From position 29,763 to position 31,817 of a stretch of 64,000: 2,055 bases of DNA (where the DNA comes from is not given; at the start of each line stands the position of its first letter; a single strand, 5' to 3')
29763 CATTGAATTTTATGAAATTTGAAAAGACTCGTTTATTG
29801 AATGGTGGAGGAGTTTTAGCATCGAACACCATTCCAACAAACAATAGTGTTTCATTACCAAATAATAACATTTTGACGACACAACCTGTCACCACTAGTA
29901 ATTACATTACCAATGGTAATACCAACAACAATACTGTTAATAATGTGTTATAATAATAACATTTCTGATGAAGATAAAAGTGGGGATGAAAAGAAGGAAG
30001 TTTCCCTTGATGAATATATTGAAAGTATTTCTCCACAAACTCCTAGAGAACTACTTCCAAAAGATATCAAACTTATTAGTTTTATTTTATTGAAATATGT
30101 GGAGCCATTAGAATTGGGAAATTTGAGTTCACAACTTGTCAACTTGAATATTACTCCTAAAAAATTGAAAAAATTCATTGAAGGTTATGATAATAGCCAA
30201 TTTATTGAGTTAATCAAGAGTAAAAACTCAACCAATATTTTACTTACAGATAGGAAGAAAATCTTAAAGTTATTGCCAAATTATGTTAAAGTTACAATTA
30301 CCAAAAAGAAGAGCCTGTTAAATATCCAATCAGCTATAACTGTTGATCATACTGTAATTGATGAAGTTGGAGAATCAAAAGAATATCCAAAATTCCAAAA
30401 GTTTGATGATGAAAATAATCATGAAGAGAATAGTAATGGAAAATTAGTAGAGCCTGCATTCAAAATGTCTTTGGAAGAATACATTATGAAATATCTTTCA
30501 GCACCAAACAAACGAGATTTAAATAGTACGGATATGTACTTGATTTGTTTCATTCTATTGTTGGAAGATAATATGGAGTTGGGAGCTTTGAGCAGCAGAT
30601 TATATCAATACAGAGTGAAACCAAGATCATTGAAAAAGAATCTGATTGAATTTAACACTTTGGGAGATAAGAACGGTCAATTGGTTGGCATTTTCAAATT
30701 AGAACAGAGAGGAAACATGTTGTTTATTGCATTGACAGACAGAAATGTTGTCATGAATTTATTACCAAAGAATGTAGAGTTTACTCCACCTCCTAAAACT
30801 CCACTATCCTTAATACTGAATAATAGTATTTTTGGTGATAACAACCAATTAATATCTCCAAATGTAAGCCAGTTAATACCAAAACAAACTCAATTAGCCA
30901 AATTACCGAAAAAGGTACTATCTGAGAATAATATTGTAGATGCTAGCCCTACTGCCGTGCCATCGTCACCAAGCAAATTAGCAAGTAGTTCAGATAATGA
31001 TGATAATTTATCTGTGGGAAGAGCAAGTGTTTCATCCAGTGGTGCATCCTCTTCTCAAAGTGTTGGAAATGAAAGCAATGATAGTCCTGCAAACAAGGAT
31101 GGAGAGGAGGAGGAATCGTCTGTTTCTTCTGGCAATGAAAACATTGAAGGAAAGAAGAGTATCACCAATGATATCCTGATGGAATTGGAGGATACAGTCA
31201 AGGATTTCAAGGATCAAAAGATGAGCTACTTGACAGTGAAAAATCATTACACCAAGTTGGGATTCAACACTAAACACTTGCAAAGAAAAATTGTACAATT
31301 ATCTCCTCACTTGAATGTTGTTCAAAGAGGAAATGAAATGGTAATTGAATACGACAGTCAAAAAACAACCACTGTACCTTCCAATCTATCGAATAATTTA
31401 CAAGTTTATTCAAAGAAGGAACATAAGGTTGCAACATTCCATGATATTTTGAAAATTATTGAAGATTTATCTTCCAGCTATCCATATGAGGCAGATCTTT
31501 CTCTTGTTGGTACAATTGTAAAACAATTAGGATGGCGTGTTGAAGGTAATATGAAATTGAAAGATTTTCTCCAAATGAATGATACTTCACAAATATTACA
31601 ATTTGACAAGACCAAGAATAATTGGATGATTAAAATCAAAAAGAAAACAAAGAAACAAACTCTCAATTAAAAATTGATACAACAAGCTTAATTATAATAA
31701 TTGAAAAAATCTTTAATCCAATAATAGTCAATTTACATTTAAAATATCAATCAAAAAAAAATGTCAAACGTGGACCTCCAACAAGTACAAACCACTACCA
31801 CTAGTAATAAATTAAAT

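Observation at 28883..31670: NYN ribonuclease + tandem LOTUS/OST-HTH domain gene (MARF1/limkain-b1-like), split by a 34-nt intron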

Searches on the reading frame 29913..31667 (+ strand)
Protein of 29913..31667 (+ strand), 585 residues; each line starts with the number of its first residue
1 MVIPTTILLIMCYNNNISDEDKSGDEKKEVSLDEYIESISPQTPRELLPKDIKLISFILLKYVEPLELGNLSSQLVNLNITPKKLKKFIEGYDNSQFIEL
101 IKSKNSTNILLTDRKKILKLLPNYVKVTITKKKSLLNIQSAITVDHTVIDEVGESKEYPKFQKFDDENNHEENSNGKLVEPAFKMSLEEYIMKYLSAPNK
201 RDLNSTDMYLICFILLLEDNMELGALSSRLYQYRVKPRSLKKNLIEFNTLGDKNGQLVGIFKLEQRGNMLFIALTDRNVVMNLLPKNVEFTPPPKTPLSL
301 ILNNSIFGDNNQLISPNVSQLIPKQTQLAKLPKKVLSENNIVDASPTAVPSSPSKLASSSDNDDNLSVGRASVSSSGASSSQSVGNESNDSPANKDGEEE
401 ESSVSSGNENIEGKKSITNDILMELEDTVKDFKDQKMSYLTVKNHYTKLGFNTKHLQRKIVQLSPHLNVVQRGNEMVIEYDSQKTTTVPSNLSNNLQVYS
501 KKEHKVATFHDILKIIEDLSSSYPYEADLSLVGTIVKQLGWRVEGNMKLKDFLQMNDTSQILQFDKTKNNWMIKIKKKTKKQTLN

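Call 6: search_protein_families(library=pfam, proteins=[window:29913-31667:+], max_evalue=1)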
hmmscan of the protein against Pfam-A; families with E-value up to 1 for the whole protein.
window:29913-31667:+ (585 aa): 0 families

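Call 13: search_solved_structures(query=window:29982-31667:+, max_evalue=10, show_alignments=2)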
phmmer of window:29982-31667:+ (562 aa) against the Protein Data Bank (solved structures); distinct sequences matched with E-value up to 10: 2.
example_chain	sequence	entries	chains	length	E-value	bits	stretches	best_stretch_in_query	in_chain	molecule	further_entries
9ja5_A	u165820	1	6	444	0.18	13.9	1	331-451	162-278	Meiotically up-regulated gene 135 protein,SWR1 complex bromodomain subunit bdf1,Immunoglob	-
2k0d_X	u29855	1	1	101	2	10.5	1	61-108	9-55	Colicin-E7 immunity protein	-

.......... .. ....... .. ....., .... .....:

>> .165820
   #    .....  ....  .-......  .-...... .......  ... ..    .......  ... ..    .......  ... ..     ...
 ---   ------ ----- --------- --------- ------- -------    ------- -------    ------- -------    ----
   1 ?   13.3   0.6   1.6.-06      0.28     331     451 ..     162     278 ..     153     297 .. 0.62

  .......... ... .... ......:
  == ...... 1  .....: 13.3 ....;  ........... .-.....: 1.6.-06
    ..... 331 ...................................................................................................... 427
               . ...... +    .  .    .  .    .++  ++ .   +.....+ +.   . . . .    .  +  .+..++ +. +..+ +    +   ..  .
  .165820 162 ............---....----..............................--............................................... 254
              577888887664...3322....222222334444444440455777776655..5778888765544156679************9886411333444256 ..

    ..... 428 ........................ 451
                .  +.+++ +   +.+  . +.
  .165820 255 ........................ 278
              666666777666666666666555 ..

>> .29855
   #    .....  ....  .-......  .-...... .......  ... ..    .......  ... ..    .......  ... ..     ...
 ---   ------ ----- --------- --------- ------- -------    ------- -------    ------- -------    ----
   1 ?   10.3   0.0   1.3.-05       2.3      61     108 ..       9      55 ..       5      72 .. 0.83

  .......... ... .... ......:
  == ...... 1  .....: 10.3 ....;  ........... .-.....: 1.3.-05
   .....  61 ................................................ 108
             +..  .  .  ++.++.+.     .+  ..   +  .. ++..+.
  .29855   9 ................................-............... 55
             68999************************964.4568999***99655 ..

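Call 33: predict_structure(alignment_id=A2)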
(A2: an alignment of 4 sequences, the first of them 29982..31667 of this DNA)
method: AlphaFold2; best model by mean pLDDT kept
length: 562 residues; sequences in the alignment: 4
mean_pLDDT: 64.8   pTM: 0.28
mean pLDDT of the five models: 64.8, 63.7, 60.9, 59.0, 57.7
residues with pLDDT >= 90: 54; 70-90: 286; 50-70: 25; < 50: 197
segments of 3 or more residues with pLDDT < 50: 108-159, 272-389, 463-480, 556-562
pLDDT, mean of each block of 10 residues (from residue 1): 69 88 88 86 86 90 80 73 80 83 61 26 23 26 29 38 84 82 88 85 88 85 81 82 82 87 75 37 28 33 30 28 32 30 29 28 30 29 34 81 89 92 89 87 87 89 41 31 82 82 87 82 83 85 82 56 30
secondary structure, 60 per line:
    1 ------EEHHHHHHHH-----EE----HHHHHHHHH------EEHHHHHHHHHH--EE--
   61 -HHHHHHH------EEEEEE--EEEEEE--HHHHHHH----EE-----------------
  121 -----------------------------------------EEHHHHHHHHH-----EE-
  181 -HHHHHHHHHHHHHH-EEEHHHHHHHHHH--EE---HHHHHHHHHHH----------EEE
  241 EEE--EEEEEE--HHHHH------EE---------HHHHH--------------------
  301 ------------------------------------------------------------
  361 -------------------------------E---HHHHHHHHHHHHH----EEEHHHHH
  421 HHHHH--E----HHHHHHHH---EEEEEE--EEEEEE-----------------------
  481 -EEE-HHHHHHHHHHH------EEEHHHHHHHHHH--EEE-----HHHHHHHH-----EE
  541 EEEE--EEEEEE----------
elements in order: H9-16 H28-36 H45-54 H62-68 E75-80 E83-88 H91-97 H164-172 H182-195 E197-199 H200-209 H217-227 E238-243 E246-251 H254-258 H276-280 H396-408 E413-415 H416-425 H433-440 E444-449 E452-457 E482-484 H486-496 E503-505 H506-515 E518-520 H526-533 E539-544 E547-552

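Call 36: fold_search(model_id=the predicted structure, library=pdb)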
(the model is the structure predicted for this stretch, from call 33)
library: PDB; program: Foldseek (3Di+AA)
matches with E <= 10: 688; with E <= 0.001: 0
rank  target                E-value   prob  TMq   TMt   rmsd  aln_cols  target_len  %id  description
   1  1u5t_B                2.5e-02  0.72  0.10  0.27  15.6       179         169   15  Structure of the ESCRT-II endosomal trafficking complex (released 2004-09-21)
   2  3cuq_B                2.9e-02  0.92  0.10  0.26  14.9       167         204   11  Integrated structural and functional model of the human ESCRT-II complex (released 2008-11-04)
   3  7oni_C                2.9e-02  0.69  0.11  0.11  15.8       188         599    8  Structure of Neddylated CUL5 C-terminal region-RBX2-ARIH2* (released 2021-09-15)
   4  4a0c_C                3.2e-02  0.57  0.10  0.08  16.4       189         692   12  Structure of the CAND1-CUL4B-RBX1 complex (released 2011-11-30)
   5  1r22_B                4.3e-02  0.98  0.11  0.49   3.1        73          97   19  Crystal structure of the cyanobacterial metallothionein repressor SmtB (C14S/C61S/C121S mutant) in the Zn2alpha5-form (released 2004-05-18)
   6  4ooi_B                5.5e-02  0.99  0.10  0.51   2.5        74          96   20  Reduced HlyU from Vibrio cholerae N16961 (released 2014-12-31)
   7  1smt_B                5.5e-02  0.98  0.11  0.51   6.6        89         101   13  SMTB REPRESSOR FROM SYNECHOCOCCUS PCC7942 (released 1997-12-03)
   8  3w6j_C                6.2e-02  0.54  0.09  0.27  16.2       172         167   11  Crystal structure of ScpAB core complex (released 2013-04-24)
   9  7dg2_C                6.6e-02  0.44  0.09  0.22  18.0       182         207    9  Nse1-Nse3-Nse4 complex (released 2021-05-26)
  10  4ggg_B                7.0e-02  0.99  0.11  0.55   2.4        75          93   16  Crystal structure of V66A/L68V CzrA in the Zn(II)bound state. (released 2013-02-06)
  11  1smt_A                7.0e-02  0.99  0.11  0.52   2.5        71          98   14  SMTB REPRESSOR FROM SYNECHOCOCCUS PCC7942 (released 1997-12-03)
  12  4k2e_A                8.4e-02  0.99  0.11  0.54   2.9        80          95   20  HlyU from Vibrio cholerae N16961 (released 2014-04-30)
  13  1r23_B                8.4e-02  0.97  0.11  0.52   6.5        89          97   13  Crystal structure of the cyanobacterial metallothionein repressor SmtB in the Zn1-form (one Zn(II) per dimer) (released 2004-05-18)
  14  6juv_A                8.4e-02  0.44  0.09  0.23  13.1       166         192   11  Crytsal structure of ScpB derived from Pyrococcus yayanosii (released 2020-01-22)
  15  2zme_B                8.9e-02  0.75  0.10  0.25  15.4       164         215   12  Integrated structural and functional model of the human ESCRT-II complex (released 2008-11-04)
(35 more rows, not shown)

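Call 48: search_protein_representatives(alignment_id=A4)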
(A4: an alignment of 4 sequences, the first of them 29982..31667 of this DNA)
Query: 4 sequences, 562 profile positions. Proteins with E-value up to 0.001 (for the whole library): 3; up to 1e-10: 2; up to 1e-30: 2. The best 3 are listed.
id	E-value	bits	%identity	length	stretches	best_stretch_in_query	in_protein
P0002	8.0e-287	969.1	-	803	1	1-560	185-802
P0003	7.4e-211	718.3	-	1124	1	2-562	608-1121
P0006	7.8e-04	34.9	-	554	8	255-318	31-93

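Call 62: list_cluster_members(proteins=[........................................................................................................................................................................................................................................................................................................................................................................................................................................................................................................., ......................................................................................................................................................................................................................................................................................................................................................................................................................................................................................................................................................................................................, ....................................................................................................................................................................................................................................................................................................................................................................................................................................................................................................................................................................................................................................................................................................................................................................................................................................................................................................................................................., window:29943-31667:+])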
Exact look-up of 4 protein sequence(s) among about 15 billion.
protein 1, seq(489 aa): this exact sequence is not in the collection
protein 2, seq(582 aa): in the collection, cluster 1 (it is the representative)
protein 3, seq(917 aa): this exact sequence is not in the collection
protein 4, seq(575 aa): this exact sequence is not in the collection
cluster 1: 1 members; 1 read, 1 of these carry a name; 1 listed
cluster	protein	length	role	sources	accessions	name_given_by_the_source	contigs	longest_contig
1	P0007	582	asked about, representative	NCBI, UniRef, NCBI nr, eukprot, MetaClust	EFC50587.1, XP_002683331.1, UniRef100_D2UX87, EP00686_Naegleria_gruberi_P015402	predicted protein [Naegleria gruberi] | Predicted protein n=1 Tax=Naegleria gruberi TaxID=5762 RepID=D2UX87_NAEGR | uncharacterized protein NAEGRDRAFT_61675 [Naegleria gruberi]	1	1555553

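Call 68: search_protein_families(library=pfam, proteins=[P0007], max_evalue=0.01)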
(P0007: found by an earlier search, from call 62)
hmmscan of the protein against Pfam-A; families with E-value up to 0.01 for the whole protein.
P0007 (582 aa): 2 families
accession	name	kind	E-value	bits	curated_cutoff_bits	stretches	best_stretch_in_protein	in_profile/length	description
PF01546.33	Peptidase_M20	-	1.7e-11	44.9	24.6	1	180-572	23-204/206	Peptidase family M20/M25/M40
PF07687.19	M20_dimer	-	0.00011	22.5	21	1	308-461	10-95/107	Peptidase dimerisation domain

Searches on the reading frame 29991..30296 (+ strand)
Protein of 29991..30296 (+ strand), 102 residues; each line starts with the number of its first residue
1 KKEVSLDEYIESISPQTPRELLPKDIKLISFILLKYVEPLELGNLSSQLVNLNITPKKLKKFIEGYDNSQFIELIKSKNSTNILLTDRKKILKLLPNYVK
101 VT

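Call 46: search_protein_families(library=pfam, alignment_id=A5, max_evalue=10)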
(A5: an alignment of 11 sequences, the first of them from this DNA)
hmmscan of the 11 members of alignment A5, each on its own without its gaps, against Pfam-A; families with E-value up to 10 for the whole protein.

A. member 1, seq(102 aa): 1 family
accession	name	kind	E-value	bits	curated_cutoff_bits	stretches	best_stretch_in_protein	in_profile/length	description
PF19670.4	DUF6173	-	0.03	15.1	27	1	57-91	56-90/102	Family of unknown function (DUF6173)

B. families by the number of members that match (of 11 scanned): 8 families
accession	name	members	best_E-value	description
PF19670.4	DUF6173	2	0.03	Family of unknown function (DUF6173)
PF10805.13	DUF2730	1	0.017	Protein of unknown function (DUF2730)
PF07592.17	DDE_Tnp_ISAZ013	1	0.043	Rhodopirellula transposase DDE domain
PF24237.1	INO80E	1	0.049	INO80 complex subunit E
PF00736.24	EF1_GNE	1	0.084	EF-1 guanine nucleotide exchange domain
PF00726.22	IL10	1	0.087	Interleukin 10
PF12844.13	HTH_19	1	0.096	Helix-turn-helix domain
PF20103.6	DUF6493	1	0.1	Domain of unknown function (DUF6493)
